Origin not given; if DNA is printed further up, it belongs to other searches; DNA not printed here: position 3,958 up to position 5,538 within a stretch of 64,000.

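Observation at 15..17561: Seventeen-kb single-strand glycan locus: CDP-6-deoxyhexose pathway, four GT2, two GT-C (ArnT/PMT-like) transferases, a kinase-like gene, beta-helix protein and D,D-carboxypeptidase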

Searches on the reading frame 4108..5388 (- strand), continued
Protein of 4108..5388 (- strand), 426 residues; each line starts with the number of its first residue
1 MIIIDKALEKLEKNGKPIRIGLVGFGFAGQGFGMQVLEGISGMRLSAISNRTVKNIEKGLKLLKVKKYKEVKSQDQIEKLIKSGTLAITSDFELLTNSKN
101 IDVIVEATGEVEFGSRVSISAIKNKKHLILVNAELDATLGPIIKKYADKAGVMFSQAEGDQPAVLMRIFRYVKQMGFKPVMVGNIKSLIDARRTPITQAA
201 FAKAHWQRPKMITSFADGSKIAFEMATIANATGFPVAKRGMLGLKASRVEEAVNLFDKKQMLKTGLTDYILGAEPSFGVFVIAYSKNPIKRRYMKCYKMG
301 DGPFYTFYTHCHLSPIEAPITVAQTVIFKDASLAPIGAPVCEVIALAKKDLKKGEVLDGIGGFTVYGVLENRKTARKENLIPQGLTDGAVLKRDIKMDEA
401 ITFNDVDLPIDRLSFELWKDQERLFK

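Call 43: find_related_loci(query=A3, collection=genome_contigs, flank=10000)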
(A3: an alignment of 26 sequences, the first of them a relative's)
Query A3 (426 aa) in genome_contigs; peptide patterns used: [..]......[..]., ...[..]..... (x = any residue, [..] = any of these).
600 stretches matched a pattern (row limit reached: there are more); 591 encode a relative of the query (tblastn E <= 1e-3); the best 80 are kept; 80 distinct loci.
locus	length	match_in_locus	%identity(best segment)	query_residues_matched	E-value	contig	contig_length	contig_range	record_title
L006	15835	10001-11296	79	1-425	0e+0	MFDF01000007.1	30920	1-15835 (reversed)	MAG: Candidatus Daviesbacteria bacterium RIFCSPHIGHO2_12_FULL_37_16 rifcsphigho2_12_scaffold_2178, whole genome shotgun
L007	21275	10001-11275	62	1-425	2e-175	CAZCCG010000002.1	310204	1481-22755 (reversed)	MAG TPA_asm: uncultured Gammaproteobacteria bacterium isolate SRP200132_co1_33 genome assembly, contig: NODE_20_length_3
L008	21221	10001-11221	61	1-424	2e-169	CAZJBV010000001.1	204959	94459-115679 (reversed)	MAG TPA_asm: uncultured Gammaproteobacteria bacterium isolate binchicken_co144_1014 genome assembly, contig: NODE_129_le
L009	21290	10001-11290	57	1-425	2e-162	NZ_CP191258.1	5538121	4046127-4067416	Fontivita pretiosa strain B-254 chromosome, complete genome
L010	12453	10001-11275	56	1-425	4e-160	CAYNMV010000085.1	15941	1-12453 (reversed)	MAG TPA_asm: uncultured Tepidisphaeraceae bacterium isolate SRP268622_co1_281 genome assembly, contig: NODE_8258_length_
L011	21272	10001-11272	56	1-425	2e-158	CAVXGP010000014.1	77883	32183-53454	MAG: uncultured Actinomycetes bacterium isolate MFD02360.bin.3.230 genome assembly, contig: contig_81125, whole genome s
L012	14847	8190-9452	54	1-421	1e-156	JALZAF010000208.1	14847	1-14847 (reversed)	MAG: Chloroflexota bacterium isolate KAP bin84 SD1490-92_k127_1527721, whole genome shotgun sequence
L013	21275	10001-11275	52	1-425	8e-157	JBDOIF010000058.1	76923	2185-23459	MAG: Anaerolineae bacterium isolate TC202112_Ori_Bins009 k147_447470, whole genome shotgun sequence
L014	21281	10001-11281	54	1-425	3e-156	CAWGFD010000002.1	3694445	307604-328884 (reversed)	MAG: uncultured Actinomycetota bacterium isolate MFD01721.bin.1.99 genome assembly, contig: contig_9310, whole genome sh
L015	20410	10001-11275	52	1-425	7e-156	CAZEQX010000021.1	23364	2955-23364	MAG TPA_asm: uncultured Thiothrix sp. isolate binchicken_co41_396 genome assembly, contig: NODE_1095_length_23364_cov_10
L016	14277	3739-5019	52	1-426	1e-155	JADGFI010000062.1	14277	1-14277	MAG: Desulfobacteraceae bacterium isolate OB14 NODE_62_length_14277_cov_8.120423, whole genome shotgun sequence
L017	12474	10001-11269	53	1-423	9e-155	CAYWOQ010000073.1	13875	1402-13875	MAG TPA_asm: uncultured Roseivirgaceae bacterium isolate SRP141376_co5_324 genome assembly, contig: NODE_10856_length_13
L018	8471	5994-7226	55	15-425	7e-154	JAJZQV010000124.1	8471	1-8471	MAG: Actinomycetes bacterium isolate SKS1.bin60 NODE_14760_length_8471_cov_3.434564, whole genome shotgun sequence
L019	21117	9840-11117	51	1-426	7e-154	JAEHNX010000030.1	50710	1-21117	MAG: Candidatus Thiothrix moscowensis isolate RT NODE_460_length_50710_cov_22.1593_ID_10261487, whole genome shotgun seq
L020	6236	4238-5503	53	1-421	8e-155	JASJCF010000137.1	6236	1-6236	MAG: Acidimicrobiia bacterium isolate MO_140.B29 MO_140.c_7171, whole genome shotgun sequence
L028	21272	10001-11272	50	1-424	2e-149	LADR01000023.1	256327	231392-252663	MAG: Desulfatitalea sp. BRH_c12 BRHa_1003223, whole genome shotgun sequence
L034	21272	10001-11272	48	1-425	6e-146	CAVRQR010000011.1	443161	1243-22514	MAG: uncultured Acidobacteriota bacterium isolate MFD04850.bin.2.84 genome assembly, contig: contig_35375, whole genome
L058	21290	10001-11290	48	1-425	4e-136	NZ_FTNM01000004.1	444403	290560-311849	Pontibacter lucknowensis strain DM9, whole genome shotgun sequence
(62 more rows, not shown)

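Call 44: predict_structure(alignment_id=A1)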
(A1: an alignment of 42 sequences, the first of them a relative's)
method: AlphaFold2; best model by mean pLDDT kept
length: 528 residues; sequences in the alignment: 42
mean_pLDDT: 87.7   pTM: 0.90
mean pLDDT of the five models: 87.7, 87.6, 87.1, 86.4, 84.6
residues with pLDDT >= 90: 335; 70-90: 140; 50-70: 28; < 50: 25
segments of 3 or more residues with pLDDT < 50: 299-316, 524-528
pLDDT, mean of each block of 10 residues (from residue 1): 85 97 92 87 78 95 95 89 91 95 97 96 98 97 96 97 94 98 92 96 88 92 81 83 93 95 89 83 78 58 40 48 69 90 94 97 96 95 71 87 98 96 97 98 87 73 79 89 94 96 98 94 51
secondary structure, 60 per line:
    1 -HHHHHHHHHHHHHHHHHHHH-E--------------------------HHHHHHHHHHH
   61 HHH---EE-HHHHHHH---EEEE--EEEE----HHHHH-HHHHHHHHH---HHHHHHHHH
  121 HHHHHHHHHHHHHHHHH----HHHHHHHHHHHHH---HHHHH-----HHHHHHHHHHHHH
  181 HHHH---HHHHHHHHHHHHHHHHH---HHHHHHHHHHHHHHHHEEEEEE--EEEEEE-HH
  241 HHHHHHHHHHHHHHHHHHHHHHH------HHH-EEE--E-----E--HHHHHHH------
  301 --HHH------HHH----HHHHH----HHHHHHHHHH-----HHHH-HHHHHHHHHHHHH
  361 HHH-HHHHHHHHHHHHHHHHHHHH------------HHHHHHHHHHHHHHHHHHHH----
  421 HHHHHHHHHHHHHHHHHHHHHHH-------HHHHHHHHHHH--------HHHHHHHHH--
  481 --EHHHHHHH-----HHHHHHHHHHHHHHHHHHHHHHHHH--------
elements in order: H2-21 H50-63 H70-76 E80-83 E86-89 H94-98 H100-108 H112-137 H142-154 H158-162 H168-184 H188-204 H208-223 E224-229 E232-237 H239-263 E274-276 H288-294 H319-323 H328-337 H343-346 H348-363 H365-384 H397-416 H421-443 H451-461 H470-478 H484-490 H496-520

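Call 49: fold_search(model_id=the predicted structure, library=pdb)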
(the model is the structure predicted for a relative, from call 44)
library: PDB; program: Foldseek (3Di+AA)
matches with E <= 10: 182; with E <= 0.001: 4
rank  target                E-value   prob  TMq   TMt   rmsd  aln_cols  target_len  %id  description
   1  5ezm                  4.4e-05  1.00  0.46  0.45  10.7       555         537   13  Crystal Structure of ArnT from Cupriavidus metallidurans in the apo state (released 2016-02-17)
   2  5f15                  2.0e-04  1.00  0.44  0.44  11.3       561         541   14  Crystal Structure of ArnT from Cupriavidus metallidurans bound to Undecaprenyl phosphate (released 2016-02-17)
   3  9s6t_A                2.6e-04  1.00  0.49  0.53   8.1       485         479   11  Ternary cryo-EM structure of chicken ALG12 with Dol25-PP-GlcNAc2Man7, Dol25-P-Man, and Fab (released 2026-03-18)
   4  7bvc_A                5.2e-04  1.00  0.46  0.25  16.4       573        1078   12  Cryo-EM structure of Mycobacterium smegmatis arabinosyltransferase EmbA-EmbB-AcpM2 in complex with ethambutol (released 2020-04-29)
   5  9i5k_A                1.0e-03  1.00  0.46  0.49  10.1       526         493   11  Structure of the Chaetomium thermophilum Pmt4 homodimer (C2 symmetry) (released 2025-12-24)
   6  8age_A                1.3e-03  1.00  0.41  0.35  14.2       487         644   14  Structure of yeast oligosaccharylransferase complex with acceptor peptide bound (released 2022-12-07)
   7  8pn9_A                1.8e-03  1.00  0.45  0.38  12.2       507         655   13  Structure of human oligosaccharyltransferase OST-A complex bound to NGI-1 (released 2024-05-08)
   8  9dlh                  2.9e-03  1.00  0.47  0.42   6.5       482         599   12  donor substrate analog-bound AftB (released 2025-06-25)
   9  7oci_F                3.2e-03  1.00  0.40  0.34  13.6       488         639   14  Cryo-EM structure of yeast Ost6p containing oligosaccharyltransferase complex (released 2022-02-16)
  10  8agb_A                3.6e-03  1.00  0.41  0.35  15.6       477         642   14  Structure of yeast oligosaccharylransferase complex with lipid-linked oligosaccharide bound (released 2022-12-07)
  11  9s6s_A                8.6e-03  1.00  0.37  0.36   9.3       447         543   12  Ternary cryo-EM structure of human ALG9 with Dol25-PP-GlcNAc2Man6, Dol25-P-Man and Fab (released 2026-03-18)
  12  9s6u_A                1.1e-02  1.00  0.44  0.43   7.7       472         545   11  Ternary cryo-EM structure of human ALG9 with Dol25-PP-GlcNAc2Man8, Dol25-P-Man and Fab (released 2026-03-18)
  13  7bvh_A                1.7e-02  1.00  0.43  0.24  15.8       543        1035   11  Crystal structure of arabinosyltransferase EmbC2-AcpM2 complex from Mycobacterium smegmatis complexed with di-arabinos (released 2020-04-29)
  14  7zlh_A                1.9e-02  0.95  0.33  0.28  13.9       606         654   11  Cryo-EM structure of C-mannosyltransferase CeDPY19, in apo state, bound to CMT2-Fab and anti-Fab nanobody (released 2023-01-11)
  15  7bvf_B                3.3e-02  0.99  0.40  0.22  15.1       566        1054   11  Cryo-EM structure of Mycobacterium tuberculosis arabinosyltransferase EmbA-EmbB-AcpM2 in complex with ethambutol (released 2020-04-29)
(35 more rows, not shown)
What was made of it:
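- On GT-C glycosyltransferase superfamily: 528 aa: the Foldseek top 22 hits are all GT-C, with ArnT at E=4.4e-5 (call 49).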

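Call 50: predict_structure(alignment_id=A2)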
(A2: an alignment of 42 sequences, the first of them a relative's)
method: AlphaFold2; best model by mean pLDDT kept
length: 539 residues; sequences in the alignment: 42
mean_pLDDT: 72.5   pTM: 0.72
mean pLDDT of the five models: 72.5, 71.2, 70.3, 70.2, 65.6
residues with pLDDT >= 90: 142; 70-90: 179; 50-70: 126; < 50: 92
segments of 3 or more residues with pLDDT < 50: 1-4, 45-81, 84-97, 347-359, 405-419, 464-466, 537-539
pLDDT, mean of each block of 10 residues (from residue 1): 56 74 93 83 51 35 31 34 47 52 84 97 94 93 63 84 97 94 94 82 94 81 82 89 75 64 52 60 85 80 94 94 94 87 58 39 77 96 89 85 46 39 75 81 60 65 53 64 59 69 80 75 80 52
secondary structure, 60 per line:
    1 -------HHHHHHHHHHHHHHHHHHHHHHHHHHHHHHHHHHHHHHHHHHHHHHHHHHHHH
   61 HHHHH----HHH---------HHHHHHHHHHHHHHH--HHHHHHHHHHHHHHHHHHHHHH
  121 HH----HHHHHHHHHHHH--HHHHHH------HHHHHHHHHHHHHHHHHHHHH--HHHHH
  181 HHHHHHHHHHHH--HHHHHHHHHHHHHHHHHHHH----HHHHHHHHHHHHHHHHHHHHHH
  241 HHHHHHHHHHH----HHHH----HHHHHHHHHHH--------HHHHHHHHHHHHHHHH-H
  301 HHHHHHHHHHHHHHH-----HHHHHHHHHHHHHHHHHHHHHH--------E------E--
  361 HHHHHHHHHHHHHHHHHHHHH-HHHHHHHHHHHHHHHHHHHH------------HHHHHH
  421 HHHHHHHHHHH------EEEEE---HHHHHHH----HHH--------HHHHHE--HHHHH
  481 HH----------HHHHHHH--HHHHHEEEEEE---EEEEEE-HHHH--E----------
elements in order: H8-65 H82-96 H99-122 H127-138 H141-146 H153-173 H176-192 H195-214 H219-251 H256-259 H264-274 H283-298 H300-315 H321-342 H361-381 H383-402 H415-431 E438-442 H446-452 H468-472 H476-482 H493-499 H502-506 E507-512 E516-521 H523-526
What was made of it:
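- On GT-C glycosyltransferase superfamily: A catalytic role was not tested, and EL1 of the 539-aa model has pLDDT below 50 (call 50).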

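Call 51: search_protein_families(library=ncbifam, proteins=[L013:6962-8074:+, L013:8618-9853:+, L013:11286-12221:+, L016:1428-2516:+, L016:3045-3668:+, L028:8317-9429:+, L028:11324-12370:+, L058:8170-9276:+, L058:11449-12663:+, L015:12063-13163:+], max_evalue=1e-10)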
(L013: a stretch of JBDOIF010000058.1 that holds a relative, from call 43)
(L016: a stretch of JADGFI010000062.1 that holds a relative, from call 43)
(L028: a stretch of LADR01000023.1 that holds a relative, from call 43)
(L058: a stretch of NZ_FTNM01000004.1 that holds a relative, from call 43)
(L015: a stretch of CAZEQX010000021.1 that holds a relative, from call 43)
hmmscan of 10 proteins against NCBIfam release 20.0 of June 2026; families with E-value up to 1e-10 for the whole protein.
L013:6962-8074:+ (370 aa): 8 families
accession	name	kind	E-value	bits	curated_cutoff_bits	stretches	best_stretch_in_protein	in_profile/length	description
TIGR02622.1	CDP_4_6_dhtase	equivalog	6.8e-154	512.2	278.45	1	17-364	1-351/352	CDP-glucose 4,6-dehydratase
TIGR01181.1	dTDP_gluc_dehyt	equivalog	2.2e-29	102.5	365.1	1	22-349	1-316/321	dTDP-glucose 4,6-dehydratase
TIGR01179.1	galE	equivalog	9.3e-21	74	262.3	1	22-185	1-162/332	UDP-glucose 4-epimerase GalE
TIGR04180.1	EDH_00030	hypoth_equivalog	4.2e-18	65.4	475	1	23-329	1-294/297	NAD-dependent 4,6-dehydratase LegB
TIGR01472.1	gmd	equivalog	5.5e-14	52.1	415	1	22-186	2-173/342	GDP-mannose 4,6-dehydratase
NF007956.0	PRK10675.1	subfamily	8.3e-14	51.5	394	1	22-175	2-156/338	UDP-glucose 4-epimerase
NF007582.0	PRK10217.1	equivalog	2.4e-12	46.6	698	1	21-345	2-332/355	dTDP-glucose 4,6-dehydratase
NF007490.0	PRK10084.1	subfamily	3.7e-11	42.6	649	0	23-131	3-113/361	dTDP-glucose 4,6-dehydratase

L013:8618-9853:+ (411 aa): 0 families

L013:11286-12221:+ (311 aa): 2 families
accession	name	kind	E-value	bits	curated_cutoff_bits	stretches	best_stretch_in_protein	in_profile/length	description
NF050109.1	galactan_ABC_perm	equivalog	9.3e-14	51.6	380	1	57-291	16-253/272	galactan export ABC transporter permease subunit Wzm/RfbD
NF050053.1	CapPschTportKpsM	equivalog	8.7e-12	45.5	300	1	64-272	4-218/257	capsule polysaccharide transporter KpsM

L016:1428-2516:+ (362 aa): 8 families
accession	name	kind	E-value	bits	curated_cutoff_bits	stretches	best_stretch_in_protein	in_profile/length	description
TIGR02622.1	CDP_4_6_dhtase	equivalog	1.7e-146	487.9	278.45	1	10-358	1-351/352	CDP-glucose 4,6-dehydratase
TIGR01181.1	dTDP_gluc_dehyt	equivalog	7.6e-25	87.7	365.1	1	16-342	2-315/321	dTDP-glucose 4,6-dehydratase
TIGR01179.1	galE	equivalog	3.1e-21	75.5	262.3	1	15-338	1-325/332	UDP-glucose 4-epimerase GalE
TIGR04180.1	EDH_00030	hypoth_equivalog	9.1e-18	64.3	475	1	16-323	1-294/297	NAD-dependent 4,6-dehydratase LegB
NF007490.0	PRK10084.1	subfamily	3.7e-14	52.5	649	1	15-350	2-346/361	dTDP-glucose 4,6-dehydratase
NF007956.0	PRK10675.1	subfamily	7.5e-14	51.6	394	1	15-171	2-159/338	UDP-glucose 4-epimerase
NF007582.0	PRK10217.1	equivalog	2.9e-13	49.6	698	1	14-351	2-344/355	dTDP-glucose 4,6-dehydratase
TIGR01472.1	gmd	equivalog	2.3e-12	46.8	415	0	14-179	1-173/342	GDP-mannose 4,6-dehydratase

L016:3045-3668:+ (207 aa): 0 families

L028:8317-9429:+ (370 aa): 8 families
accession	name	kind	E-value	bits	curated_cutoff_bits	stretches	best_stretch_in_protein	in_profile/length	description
TIGR02622.1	CDP_4_6_dhtase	equivalog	1.4e-151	504.6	278.45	1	17-364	1-351/352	CDP-glucose 4,6-dehydratase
TIGR01181.1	dTDP_gluc_dehyt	equivalog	2.9e-28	98.9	365.1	1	60-348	43-315/321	dTDP-glucose 4,6-dehydratase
TIGR04180.1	EDH_00030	hypoth_equivalog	2.7e-19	69.3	475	1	23-259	1-227/297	NAD-dependent 4,6-dehydratase LegB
TIGR01179.1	galE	equivalog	3e-17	62.4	262.3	1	22-346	1-327/332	UDP-glucose 4-epimerase GalE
NF007490.0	PRK10084.1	subfamily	1.8e-13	50.3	649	0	22-131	2-113/361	dTDP-glucose 4,6-dehydratase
TIGR01472.1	gmd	equivalog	7.2e-13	48.5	415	0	23-186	3-173/342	GDP-mannose 4,6-dehydratase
NF007582.0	PRK10217.1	equivalog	2.6e-12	46.5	698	1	21-345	2-332/355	dTDP-glucose 4,6-dehydratase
NF007956.0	PRK10675.1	subfamily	5.3e-12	45.5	394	0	22-179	2-160/338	UDP-glucose 4-epimerase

L028:11324-12370:+ (348 aa): 4 families
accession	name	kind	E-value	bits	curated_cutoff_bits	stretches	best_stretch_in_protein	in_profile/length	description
NF047683.1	TeichurnBiosyTuaG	equivalog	7.8e-18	65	400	1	16-145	3-130/252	teichuronic acid biosynthesis protein TuaG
NF053739.1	GlytfEpsEBac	equivalog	9.8e-14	51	450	1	19-137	1-118/265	glycosyltransferase EpsE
NF007482.0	PRK10073.1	equivalog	5.8e-13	48.6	423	1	17-129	4-113/334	glycosyltransferase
TIGR03937.1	PgaC_IcaA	equivalog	4.8e-11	42.3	422.3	1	10-136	36-160/407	poly-beta-1,6-N-acetyl-D-glucosamine synthase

L058:8170-9276:+ (368 aa): 6 families
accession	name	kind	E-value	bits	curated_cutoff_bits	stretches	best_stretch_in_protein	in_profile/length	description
TIGR02622.1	CDP_4_6_dhtase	equivalog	5.9e-145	482.8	278.45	1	10-357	2-351/352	CDP-glucose 4,6-dehydratase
TIGR01181.1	dTDP_gluc_dehyt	equivalog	5.5e-27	94.7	365.1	1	15-340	2-315/321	dTDP-glucose 4,6-dehydratase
TIGR04180.1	EDH_00030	hypoth_equivalog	2.2e-18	66.4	475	1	15-323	1-296/297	NAD-dependent 4,6-dehydratase LegB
TIGR01179.1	galE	equivalog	2.6e-16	59.4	262.3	1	14-340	1-329/332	UDP-glucose 4-epimerase GalE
TIGR01472.1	gmd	equivalog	6e-13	48.7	415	1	14-177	2-172/342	GDP-mannose 4,6-dehydratase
NF007582.0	PRK10217.1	equivalog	5.2e-11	42.2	698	0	68-184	59-184/355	dTDP-glucose 4,6-dehydratase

L058:11449-12663:+ (404 aa): 19 families
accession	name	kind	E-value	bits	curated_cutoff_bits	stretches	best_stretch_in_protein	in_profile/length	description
NF047684.1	TeichurnBiosyTuaC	equivalog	4.2e-20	72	550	1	147-386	160-390/391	teichuronic acid biosynthesis protein TuaC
TIGR03088.1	stp2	hypoth_equivalog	1.1e-19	70.8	409.05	1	214-384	193-372/374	TIGR03088 family PEP-CTERM/XrtA system glycosyltransferase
NF041876.1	EPS_EpsE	equivalog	4.7e-19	68.9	400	1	219-371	218-382/389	exopolysaccharide biosynthesis GT4 family glycosyltransferase EpsE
NF049988.1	MGlcDAGSynMgs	equivalog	5.1e-19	68.9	400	1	216-391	214-393/398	alpha-monoglucosyldiacylglycerol synthase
NF053787.1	GlcN_PG_synth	equivalog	4.8e-18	65.1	480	1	211-386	193-360/361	N-acetylglucosaminyl phosphatidylglycerol synthase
NF007396.0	PRK09922.1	equivalog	8.3e-18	64.4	385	1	215-371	182-349/361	lipopolysaccharide 1,6-galactosyltransferase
TIGR03999.1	thiol_BshA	equivalog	1.2e-16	60.7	273.7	1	241-386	229-374/375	N-acetyl-alpha-D-glucosaminyl L-malate synthase BshA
NF038229.1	Glyco4_Geo_Pelo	equivalog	1.6e-16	60.3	400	1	258-386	212-337/338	GPMC system family 4 glycosyltransferase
TIGR03449.1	mycothiol_MshA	equivalog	2e-15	56.6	462.5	1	73-386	100-404/406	D-inositol-3-phosphate glycosyltransferase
NF041010.1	glycosy_Agl16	equivalog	7e-13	48.2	575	1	142-363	102-330/352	glycosylation protein Agl16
TIGR02149.1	glgA_Coryne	subfamily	1.5e-12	47.3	302.4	1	214-385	203-390/391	glycogen synthase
NF038298.1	EPS_HpsO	equivalog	2.2e-12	46.5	575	1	213-385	199-387/388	hormogonium polysaccharide biosynthesis glycosyltransferase HpsO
TIGR04157.1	glyco_rSAM_CFB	subfamily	3.1e-12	46.2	400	1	213-373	225-397/406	TIGR04157 family glycosyltransferase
NF046085.1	XrtY_assoc_Gly1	equivalog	6.6e-12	45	400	1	71-386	92-385/387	XrtY-associated glycosyltransferase XYAG1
NF047880.1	glyco_SdgA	exception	1.3e-11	43.8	800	1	218-368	318-474/488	serine-aspartate repeat adhesin O-glycosyltransferase SdgA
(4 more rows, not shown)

L015:12063-13163:+ (366 aa): 7 families
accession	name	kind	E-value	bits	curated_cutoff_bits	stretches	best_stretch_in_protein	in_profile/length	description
TIGR02622.1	CDP_4_6_dhtase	equivalog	2.5e-152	507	278.45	1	17-359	1-351/352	CDP-glucose 4,6-dehydratase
TIGR01181.1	dTDP_gluc_dehyt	equivalog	3.2e-24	85.6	365.1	1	76-341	57-313/321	dTDP-glucose 4,6-dehydratase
TIGR04180.1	EDH_00030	hypoth_equivalog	4.1e-21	75.3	475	1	23-325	1-295/297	NAD-dependent 4,6-dehydratase LegB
TIGR01179.1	galE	equivalog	2.5e-20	72.6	262.3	1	23-205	2-178/332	UDP-glucose 4-epimerase GalE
TIGR01472.1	gmd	equivalog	1.7e-17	63.7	415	1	23-187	3-173/342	GDP-mannose 4,6-dehydratase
NF007490.0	PRK10084.1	subfamily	8.6e-12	44.7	649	0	77-342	58-337/361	dTDP-glucose 4,6-dehydratase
NF007956.0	PRK10675.1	subfamily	3e-11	43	394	0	22-179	2-159/338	UDP-glucose 4-epimerase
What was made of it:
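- On CDP-glucose 4,6-dehydratase RfbG (TIGR02622): True RfbG proteins from sister loci score 483-512 bits (call 51).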
